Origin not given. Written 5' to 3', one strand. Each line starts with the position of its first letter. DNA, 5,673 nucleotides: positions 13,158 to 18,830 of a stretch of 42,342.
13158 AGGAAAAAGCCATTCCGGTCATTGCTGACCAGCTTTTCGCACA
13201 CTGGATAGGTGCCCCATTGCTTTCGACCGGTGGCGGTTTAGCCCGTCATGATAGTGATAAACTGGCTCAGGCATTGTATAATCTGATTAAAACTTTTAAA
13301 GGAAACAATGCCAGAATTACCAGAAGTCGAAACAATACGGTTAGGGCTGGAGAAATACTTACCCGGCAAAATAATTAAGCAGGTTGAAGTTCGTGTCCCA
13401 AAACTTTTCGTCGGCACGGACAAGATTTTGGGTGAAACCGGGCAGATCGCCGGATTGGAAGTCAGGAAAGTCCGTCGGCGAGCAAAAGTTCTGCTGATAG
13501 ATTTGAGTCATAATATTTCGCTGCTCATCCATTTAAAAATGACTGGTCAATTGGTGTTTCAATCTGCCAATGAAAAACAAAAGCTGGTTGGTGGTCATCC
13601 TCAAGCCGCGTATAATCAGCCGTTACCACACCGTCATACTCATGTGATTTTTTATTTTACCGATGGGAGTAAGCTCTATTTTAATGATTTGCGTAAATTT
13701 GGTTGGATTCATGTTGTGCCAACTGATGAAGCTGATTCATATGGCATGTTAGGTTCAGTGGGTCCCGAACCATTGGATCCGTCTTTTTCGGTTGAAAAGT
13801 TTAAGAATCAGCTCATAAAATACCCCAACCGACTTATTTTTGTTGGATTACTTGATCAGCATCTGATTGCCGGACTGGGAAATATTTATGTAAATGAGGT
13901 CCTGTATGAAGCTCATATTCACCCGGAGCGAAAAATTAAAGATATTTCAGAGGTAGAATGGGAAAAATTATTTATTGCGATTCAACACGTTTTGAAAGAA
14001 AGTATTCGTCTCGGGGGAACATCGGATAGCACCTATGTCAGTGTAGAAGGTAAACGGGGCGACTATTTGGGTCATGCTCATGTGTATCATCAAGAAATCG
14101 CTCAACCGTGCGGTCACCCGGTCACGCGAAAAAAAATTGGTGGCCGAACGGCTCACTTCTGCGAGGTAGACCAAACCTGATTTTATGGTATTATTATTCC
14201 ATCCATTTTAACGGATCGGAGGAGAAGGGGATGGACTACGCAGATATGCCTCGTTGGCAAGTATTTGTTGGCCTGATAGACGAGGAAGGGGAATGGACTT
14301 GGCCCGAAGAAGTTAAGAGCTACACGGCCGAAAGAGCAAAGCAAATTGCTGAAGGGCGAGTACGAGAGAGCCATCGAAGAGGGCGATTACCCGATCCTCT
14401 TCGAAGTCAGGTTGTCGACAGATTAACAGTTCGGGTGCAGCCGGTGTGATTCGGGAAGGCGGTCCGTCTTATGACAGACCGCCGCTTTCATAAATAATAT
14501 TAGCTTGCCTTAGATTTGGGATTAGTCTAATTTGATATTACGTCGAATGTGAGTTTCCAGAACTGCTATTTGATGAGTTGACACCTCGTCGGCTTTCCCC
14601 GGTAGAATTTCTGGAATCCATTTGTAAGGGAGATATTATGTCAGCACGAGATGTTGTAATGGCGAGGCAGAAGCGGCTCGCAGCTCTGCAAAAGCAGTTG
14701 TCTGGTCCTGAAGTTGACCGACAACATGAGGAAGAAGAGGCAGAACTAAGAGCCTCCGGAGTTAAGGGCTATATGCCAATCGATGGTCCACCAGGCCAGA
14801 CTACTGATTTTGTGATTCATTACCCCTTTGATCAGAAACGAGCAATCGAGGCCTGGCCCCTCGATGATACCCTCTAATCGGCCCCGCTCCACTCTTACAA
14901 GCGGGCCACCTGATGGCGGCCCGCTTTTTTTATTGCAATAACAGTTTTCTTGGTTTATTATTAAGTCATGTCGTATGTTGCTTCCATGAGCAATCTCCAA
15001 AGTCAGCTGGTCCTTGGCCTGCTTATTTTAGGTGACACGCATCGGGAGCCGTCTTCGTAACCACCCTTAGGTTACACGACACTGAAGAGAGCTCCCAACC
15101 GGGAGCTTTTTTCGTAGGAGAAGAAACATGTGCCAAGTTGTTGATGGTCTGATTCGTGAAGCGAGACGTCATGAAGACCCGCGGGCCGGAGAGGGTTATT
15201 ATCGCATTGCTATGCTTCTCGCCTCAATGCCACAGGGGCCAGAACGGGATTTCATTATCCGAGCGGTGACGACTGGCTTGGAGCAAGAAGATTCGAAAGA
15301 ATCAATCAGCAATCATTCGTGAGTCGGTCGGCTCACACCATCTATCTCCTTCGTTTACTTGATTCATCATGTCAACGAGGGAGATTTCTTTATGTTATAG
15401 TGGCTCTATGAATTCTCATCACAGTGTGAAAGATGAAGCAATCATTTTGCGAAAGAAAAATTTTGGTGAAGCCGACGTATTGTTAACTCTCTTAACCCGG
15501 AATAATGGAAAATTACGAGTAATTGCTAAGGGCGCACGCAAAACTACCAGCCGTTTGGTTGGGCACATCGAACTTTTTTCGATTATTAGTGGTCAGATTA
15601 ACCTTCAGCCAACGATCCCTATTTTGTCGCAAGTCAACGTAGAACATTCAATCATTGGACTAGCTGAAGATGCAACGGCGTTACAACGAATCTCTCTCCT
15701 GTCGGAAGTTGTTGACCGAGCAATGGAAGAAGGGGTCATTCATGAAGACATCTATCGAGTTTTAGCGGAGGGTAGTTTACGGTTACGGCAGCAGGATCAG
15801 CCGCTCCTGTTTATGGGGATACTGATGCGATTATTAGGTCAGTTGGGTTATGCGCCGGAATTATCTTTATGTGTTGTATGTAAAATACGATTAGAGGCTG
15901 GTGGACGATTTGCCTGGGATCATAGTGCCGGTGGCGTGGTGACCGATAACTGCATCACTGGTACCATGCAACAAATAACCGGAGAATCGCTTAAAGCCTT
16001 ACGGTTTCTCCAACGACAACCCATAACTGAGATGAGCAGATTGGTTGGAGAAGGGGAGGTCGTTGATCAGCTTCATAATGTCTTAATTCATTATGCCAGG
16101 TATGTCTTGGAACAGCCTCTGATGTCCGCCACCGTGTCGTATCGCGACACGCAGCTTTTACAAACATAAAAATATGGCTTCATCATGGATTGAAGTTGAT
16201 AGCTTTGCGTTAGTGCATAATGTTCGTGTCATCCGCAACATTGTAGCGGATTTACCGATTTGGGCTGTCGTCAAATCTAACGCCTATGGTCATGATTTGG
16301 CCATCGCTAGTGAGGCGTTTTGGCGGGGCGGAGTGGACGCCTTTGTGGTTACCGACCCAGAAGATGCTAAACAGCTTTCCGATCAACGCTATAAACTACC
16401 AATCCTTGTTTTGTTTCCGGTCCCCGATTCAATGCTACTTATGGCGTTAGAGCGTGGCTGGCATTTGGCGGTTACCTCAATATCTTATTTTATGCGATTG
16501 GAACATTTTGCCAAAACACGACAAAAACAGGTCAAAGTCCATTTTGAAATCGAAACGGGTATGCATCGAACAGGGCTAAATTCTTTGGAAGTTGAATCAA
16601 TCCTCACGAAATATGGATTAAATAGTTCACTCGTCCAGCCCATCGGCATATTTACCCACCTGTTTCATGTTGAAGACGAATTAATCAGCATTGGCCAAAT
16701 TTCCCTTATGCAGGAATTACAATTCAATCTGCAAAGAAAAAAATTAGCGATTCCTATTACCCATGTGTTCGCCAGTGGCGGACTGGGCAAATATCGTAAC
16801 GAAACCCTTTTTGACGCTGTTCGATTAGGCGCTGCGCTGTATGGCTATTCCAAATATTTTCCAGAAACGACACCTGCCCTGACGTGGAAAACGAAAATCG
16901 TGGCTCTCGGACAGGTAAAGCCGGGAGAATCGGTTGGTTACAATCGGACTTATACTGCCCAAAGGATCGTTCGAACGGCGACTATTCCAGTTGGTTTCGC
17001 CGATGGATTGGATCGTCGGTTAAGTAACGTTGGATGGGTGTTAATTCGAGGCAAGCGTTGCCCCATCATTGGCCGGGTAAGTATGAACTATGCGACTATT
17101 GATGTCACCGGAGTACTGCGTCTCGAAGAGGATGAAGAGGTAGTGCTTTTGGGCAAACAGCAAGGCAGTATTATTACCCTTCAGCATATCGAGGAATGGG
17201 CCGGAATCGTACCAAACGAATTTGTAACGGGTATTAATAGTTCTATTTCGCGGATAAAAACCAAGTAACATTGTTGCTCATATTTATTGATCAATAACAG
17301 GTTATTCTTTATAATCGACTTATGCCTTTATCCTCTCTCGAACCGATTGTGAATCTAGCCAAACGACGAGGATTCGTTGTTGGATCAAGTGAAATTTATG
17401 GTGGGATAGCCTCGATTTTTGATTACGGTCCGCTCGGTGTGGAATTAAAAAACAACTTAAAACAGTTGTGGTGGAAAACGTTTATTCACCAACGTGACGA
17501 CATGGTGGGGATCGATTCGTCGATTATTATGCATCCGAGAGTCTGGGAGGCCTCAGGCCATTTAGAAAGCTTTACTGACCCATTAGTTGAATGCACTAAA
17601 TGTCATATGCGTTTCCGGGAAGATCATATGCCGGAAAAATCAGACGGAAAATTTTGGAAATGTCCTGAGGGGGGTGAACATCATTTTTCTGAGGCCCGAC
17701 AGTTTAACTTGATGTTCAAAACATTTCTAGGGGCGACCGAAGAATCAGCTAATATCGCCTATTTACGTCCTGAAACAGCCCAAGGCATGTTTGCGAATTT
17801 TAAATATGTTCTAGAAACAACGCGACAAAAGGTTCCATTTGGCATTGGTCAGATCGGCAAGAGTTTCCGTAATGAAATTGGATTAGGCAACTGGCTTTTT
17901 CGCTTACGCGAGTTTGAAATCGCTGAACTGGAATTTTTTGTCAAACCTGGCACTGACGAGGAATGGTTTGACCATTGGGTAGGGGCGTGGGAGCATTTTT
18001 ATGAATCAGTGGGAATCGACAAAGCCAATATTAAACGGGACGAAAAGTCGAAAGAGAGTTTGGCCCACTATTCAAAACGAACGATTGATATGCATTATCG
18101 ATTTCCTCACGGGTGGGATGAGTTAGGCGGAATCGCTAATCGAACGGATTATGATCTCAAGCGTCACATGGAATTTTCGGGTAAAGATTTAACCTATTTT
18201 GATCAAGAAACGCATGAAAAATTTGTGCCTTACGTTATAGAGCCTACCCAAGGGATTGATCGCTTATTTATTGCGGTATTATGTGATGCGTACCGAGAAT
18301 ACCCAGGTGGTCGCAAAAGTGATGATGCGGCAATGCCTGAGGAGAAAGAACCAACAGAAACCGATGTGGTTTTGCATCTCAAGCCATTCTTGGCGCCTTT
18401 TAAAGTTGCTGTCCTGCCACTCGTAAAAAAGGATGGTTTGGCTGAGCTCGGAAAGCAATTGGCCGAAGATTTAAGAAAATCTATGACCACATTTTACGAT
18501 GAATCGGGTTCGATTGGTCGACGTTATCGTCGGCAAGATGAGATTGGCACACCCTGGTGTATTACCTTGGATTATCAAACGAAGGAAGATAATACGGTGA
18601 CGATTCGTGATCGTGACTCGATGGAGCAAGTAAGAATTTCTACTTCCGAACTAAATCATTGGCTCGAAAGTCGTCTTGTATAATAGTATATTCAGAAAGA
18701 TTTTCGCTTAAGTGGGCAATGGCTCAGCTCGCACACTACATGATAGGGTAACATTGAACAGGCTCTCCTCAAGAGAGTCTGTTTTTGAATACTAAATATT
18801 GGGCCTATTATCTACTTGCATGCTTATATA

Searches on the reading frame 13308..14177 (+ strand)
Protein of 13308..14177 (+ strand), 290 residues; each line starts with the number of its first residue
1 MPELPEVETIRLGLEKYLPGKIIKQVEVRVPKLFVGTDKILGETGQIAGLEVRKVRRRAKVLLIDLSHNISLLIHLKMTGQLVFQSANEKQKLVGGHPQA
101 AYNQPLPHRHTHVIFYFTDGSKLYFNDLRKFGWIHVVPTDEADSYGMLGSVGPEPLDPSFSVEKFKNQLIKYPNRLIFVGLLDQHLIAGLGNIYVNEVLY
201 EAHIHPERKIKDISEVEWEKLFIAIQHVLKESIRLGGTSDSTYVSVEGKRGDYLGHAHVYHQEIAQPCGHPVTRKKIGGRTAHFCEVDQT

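Call 11: search_protein_families(library=pfam, proteins=[window:13308-14177:+], max_evalue=0.0001)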
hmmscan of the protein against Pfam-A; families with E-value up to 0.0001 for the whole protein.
window:13308-14177:+ (290 aa): 2 families
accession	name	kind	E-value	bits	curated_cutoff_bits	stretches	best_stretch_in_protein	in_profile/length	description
PF01149.29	Fapy_DNA_glyco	-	4.6e-30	105.1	25.5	1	1-133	1-116/117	Formamidopyrimidine-DNA glycosylase N-terminal domain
PF06831.19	H2TH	-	4.2e-23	81.6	34.7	1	151-241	1-90/93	Formamidopyrimidine-DNA glycosylase H2TH domain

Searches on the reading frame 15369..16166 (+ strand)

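Call 11: search_protein_families(library=pfam, proteins=[window:15369-16166:+], max_evalue=0.0001)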
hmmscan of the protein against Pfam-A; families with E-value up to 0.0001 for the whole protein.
window:15369-16166:+ (266 aa): 2 families
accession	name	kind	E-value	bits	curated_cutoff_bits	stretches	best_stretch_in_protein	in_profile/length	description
PF02565.21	RecO_C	-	6.5e-20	71.9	22.1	1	101-253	3-155/157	Recombination protein O C terminal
PF11967.14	RecO_N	-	1.6e-17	63.7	27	1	19-92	3-77/80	Recombination protein O N terminal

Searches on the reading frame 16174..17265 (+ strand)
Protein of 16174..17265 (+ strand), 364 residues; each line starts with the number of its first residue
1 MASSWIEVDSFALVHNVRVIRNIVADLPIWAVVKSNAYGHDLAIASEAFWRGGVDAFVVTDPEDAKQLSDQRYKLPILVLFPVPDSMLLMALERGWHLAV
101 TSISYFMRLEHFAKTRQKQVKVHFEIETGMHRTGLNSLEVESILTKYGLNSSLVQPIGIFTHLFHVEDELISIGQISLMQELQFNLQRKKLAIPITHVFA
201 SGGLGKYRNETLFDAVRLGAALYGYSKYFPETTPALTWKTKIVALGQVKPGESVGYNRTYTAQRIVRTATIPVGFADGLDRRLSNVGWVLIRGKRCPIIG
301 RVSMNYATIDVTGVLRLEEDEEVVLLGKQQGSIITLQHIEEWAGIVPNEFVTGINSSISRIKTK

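Call 11: search_protein_families(library=pfam, proteins=[window:16174-17265:+], max_evalue=0.0001)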
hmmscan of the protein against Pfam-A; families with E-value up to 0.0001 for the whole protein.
window:16174-17265:+ (364 aa): 2 families
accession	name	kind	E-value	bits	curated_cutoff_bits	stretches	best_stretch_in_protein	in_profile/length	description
PF01168.26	Ala_racemase_N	-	2.5e-42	145.5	24.1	1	8-226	1-219/220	Alanine racemase, N-terminal domain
PF00842.27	Ala_racemase_C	-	3.2e-38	130.6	25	1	235-361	1-126/127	Alanine racemase, C-terminal domain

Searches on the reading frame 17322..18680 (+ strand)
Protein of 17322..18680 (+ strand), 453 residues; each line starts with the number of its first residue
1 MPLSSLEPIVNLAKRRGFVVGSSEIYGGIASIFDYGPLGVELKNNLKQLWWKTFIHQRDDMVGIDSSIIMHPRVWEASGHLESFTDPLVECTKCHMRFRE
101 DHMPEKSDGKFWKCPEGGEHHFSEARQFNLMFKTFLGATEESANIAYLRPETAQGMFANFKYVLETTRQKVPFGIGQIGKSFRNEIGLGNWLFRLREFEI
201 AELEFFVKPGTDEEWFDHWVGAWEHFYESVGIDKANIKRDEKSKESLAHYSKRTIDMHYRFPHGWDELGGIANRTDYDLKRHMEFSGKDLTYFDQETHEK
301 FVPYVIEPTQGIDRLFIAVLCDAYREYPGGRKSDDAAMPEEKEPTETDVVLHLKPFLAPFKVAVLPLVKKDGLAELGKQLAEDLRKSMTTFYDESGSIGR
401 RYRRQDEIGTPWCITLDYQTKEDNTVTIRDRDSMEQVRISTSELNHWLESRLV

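Call 11: search_protein_families(library=pfam, proteins=[window:17322-18680:+], max_evalue=0.0001)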
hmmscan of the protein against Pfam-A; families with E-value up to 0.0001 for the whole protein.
window:17322-18680:+ (453 aa): 2 families
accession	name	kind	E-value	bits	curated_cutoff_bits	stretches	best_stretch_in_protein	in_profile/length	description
PF03129.25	HGTP_anticodon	-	1.3e-21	77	21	1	361-450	1-93/94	Anticodon binding domain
PF00587.30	tRNA-synt_2b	-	2.4e-13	51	29.3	1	146-320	11-176/179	tRNA synthetase class II core domain (G, H, P, S and T)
